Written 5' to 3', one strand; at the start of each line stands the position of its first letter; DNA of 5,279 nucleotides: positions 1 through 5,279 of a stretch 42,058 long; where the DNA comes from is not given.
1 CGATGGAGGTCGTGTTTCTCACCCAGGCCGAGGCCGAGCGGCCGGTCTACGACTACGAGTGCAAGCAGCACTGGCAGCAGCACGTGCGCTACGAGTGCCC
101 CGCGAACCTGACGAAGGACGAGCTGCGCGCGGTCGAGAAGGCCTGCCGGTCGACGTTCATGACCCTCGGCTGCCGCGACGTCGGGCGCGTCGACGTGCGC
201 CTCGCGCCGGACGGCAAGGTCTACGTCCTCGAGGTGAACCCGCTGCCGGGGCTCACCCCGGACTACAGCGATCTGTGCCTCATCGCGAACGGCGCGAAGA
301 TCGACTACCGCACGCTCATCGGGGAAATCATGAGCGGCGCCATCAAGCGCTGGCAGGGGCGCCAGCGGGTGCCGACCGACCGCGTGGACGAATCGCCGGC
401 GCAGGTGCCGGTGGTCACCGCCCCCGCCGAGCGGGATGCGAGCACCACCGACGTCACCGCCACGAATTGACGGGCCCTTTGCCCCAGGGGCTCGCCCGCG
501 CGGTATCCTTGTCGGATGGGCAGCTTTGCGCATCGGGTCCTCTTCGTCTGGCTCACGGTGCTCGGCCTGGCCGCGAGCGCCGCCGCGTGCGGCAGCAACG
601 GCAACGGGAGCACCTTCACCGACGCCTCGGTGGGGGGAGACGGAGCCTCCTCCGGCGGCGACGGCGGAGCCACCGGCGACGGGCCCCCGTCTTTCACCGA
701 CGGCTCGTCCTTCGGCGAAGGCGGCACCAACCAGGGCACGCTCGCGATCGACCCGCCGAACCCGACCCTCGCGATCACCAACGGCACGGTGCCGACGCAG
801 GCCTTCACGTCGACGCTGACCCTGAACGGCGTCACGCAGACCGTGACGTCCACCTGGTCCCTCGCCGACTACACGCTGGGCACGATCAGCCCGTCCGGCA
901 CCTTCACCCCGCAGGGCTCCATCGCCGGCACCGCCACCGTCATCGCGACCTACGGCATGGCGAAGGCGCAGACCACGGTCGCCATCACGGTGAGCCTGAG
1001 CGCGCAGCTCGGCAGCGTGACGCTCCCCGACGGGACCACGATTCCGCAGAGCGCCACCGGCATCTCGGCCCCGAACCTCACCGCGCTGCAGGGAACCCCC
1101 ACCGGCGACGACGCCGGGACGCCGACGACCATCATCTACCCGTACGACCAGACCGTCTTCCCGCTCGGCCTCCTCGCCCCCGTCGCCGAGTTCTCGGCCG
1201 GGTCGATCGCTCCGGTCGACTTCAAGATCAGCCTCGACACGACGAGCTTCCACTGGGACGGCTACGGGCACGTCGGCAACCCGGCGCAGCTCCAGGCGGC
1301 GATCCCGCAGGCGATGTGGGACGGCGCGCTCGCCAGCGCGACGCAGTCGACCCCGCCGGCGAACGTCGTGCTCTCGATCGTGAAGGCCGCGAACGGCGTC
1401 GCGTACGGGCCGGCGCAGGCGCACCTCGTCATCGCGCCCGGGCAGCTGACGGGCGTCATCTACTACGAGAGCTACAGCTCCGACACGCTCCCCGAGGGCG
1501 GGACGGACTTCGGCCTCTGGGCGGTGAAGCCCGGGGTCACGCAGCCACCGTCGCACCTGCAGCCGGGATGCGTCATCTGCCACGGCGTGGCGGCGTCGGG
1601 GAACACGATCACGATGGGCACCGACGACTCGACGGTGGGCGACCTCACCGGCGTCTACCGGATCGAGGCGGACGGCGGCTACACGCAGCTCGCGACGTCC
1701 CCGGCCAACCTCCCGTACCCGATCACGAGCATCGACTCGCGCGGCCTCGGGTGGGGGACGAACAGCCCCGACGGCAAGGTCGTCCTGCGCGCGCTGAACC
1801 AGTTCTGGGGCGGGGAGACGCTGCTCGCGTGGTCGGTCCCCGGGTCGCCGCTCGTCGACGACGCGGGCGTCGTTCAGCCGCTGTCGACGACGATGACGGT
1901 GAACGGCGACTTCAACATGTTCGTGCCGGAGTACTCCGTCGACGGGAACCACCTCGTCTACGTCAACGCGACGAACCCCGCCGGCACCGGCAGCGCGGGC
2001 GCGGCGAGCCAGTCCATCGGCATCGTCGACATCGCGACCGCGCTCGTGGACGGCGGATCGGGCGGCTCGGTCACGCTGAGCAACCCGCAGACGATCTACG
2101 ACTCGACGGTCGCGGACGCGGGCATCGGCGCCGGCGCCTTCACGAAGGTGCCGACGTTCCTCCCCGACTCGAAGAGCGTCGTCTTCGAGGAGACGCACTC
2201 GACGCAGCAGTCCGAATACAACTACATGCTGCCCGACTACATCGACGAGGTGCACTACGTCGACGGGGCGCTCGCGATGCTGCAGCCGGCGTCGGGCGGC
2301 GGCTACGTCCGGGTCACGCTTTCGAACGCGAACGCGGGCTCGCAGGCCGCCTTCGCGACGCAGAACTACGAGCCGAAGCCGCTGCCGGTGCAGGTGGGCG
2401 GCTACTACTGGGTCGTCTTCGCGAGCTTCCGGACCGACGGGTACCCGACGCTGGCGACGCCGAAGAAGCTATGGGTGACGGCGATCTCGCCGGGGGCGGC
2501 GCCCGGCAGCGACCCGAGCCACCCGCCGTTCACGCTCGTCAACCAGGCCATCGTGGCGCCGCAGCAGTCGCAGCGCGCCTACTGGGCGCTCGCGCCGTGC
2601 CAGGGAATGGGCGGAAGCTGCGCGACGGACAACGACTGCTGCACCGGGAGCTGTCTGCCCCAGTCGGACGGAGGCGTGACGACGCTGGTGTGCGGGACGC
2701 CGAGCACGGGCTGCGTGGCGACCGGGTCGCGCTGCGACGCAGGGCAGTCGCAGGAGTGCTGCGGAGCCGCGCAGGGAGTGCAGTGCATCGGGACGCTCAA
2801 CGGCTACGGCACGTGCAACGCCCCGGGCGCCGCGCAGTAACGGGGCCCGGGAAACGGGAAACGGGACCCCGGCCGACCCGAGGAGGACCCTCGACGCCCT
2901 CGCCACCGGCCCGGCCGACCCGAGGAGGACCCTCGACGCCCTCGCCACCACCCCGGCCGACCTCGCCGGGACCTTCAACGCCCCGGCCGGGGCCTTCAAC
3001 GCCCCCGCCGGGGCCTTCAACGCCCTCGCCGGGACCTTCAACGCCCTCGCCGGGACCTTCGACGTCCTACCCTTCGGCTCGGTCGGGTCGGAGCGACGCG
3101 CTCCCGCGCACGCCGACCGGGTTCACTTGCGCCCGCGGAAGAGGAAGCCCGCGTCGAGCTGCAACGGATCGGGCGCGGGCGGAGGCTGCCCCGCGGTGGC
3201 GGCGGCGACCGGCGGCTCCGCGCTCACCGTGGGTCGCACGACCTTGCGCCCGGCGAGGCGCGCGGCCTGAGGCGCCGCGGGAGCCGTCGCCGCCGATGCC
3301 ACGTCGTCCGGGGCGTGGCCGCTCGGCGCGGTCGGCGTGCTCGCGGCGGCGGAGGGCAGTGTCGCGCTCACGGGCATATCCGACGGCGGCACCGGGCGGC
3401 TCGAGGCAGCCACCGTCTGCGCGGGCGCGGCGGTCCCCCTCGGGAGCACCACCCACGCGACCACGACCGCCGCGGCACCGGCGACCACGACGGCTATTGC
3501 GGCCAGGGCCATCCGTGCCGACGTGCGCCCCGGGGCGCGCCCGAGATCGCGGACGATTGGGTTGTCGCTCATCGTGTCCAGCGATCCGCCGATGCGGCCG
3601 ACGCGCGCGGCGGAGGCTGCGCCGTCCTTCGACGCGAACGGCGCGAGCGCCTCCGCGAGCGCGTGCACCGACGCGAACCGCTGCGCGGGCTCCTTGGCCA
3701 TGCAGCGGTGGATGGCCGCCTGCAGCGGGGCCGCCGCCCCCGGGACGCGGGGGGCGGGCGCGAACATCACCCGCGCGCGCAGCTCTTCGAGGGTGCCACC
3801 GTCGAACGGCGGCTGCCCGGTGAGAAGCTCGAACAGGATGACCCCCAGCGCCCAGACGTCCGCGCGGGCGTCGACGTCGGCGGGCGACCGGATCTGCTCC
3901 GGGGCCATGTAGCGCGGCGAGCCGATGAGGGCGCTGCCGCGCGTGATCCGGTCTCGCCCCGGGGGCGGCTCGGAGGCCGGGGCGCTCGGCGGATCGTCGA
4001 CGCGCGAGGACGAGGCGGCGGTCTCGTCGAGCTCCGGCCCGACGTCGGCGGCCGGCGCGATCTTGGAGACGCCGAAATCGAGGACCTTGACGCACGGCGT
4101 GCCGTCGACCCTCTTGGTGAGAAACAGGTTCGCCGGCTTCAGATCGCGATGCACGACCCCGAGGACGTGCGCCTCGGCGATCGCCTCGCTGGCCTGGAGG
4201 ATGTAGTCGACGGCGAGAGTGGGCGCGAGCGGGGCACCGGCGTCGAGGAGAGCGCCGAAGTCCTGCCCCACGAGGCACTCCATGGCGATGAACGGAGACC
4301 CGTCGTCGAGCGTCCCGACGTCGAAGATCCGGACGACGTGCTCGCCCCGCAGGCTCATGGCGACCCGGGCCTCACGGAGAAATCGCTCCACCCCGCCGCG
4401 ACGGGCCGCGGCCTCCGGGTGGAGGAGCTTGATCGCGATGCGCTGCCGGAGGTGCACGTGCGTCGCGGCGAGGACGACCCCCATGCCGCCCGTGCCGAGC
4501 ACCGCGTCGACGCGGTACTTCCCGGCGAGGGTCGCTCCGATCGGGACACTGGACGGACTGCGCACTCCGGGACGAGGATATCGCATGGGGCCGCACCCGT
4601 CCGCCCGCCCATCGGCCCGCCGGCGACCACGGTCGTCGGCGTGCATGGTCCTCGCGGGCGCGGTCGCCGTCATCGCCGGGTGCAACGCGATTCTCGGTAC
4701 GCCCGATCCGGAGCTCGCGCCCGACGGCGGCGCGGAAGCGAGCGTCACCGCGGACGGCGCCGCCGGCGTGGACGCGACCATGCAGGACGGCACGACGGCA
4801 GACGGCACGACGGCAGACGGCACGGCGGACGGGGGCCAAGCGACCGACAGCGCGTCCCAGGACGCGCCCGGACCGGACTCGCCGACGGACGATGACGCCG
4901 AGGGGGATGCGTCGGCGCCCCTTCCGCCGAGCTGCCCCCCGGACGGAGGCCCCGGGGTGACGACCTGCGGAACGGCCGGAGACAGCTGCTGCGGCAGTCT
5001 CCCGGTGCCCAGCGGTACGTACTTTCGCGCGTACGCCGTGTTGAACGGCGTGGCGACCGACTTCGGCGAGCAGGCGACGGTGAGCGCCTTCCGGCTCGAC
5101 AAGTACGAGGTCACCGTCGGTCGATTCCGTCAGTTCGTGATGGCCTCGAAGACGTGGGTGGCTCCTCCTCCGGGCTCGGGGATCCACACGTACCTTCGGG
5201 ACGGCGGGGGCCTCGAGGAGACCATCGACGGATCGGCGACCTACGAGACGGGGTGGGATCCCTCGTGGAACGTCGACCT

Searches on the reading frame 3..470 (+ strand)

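Call 48: search_protein_families(library=pfam, proteins=[window:3-470:+], max_evalue=0.0001)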
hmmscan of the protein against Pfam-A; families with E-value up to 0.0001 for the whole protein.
window:3-470:+ (155 aa): 1 family
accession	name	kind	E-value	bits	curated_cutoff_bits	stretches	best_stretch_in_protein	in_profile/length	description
PF07478.18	Dala_Dala_lig_C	-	9.8e-20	71.4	24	1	3-110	98-203/204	D-ala D-ala ligase C-terminus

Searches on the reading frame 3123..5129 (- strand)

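Call 48: search_protein_families(library=pfam, proteins=[window:3123-5129:-], max_evalue=0.0001)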
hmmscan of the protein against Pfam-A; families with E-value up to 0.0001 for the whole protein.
window:3123-5129:- (668 aa): 3 families
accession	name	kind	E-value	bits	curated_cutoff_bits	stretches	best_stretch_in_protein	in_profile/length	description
PF00069.31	Pkinase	-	2.5e-37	129.1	31.7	2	205-358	1-148/263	Protein kinase domain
PF07714.23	PK_Tyr_Ser-Thr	-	1.9e-24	86.8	23.1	2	207-358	3-152/258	Protein tyrosine and serine/threonine kinase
PF01636.29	APH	-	5e-06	26.9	23.2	0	317-360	157-202/239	Phosphotransferase enzyme family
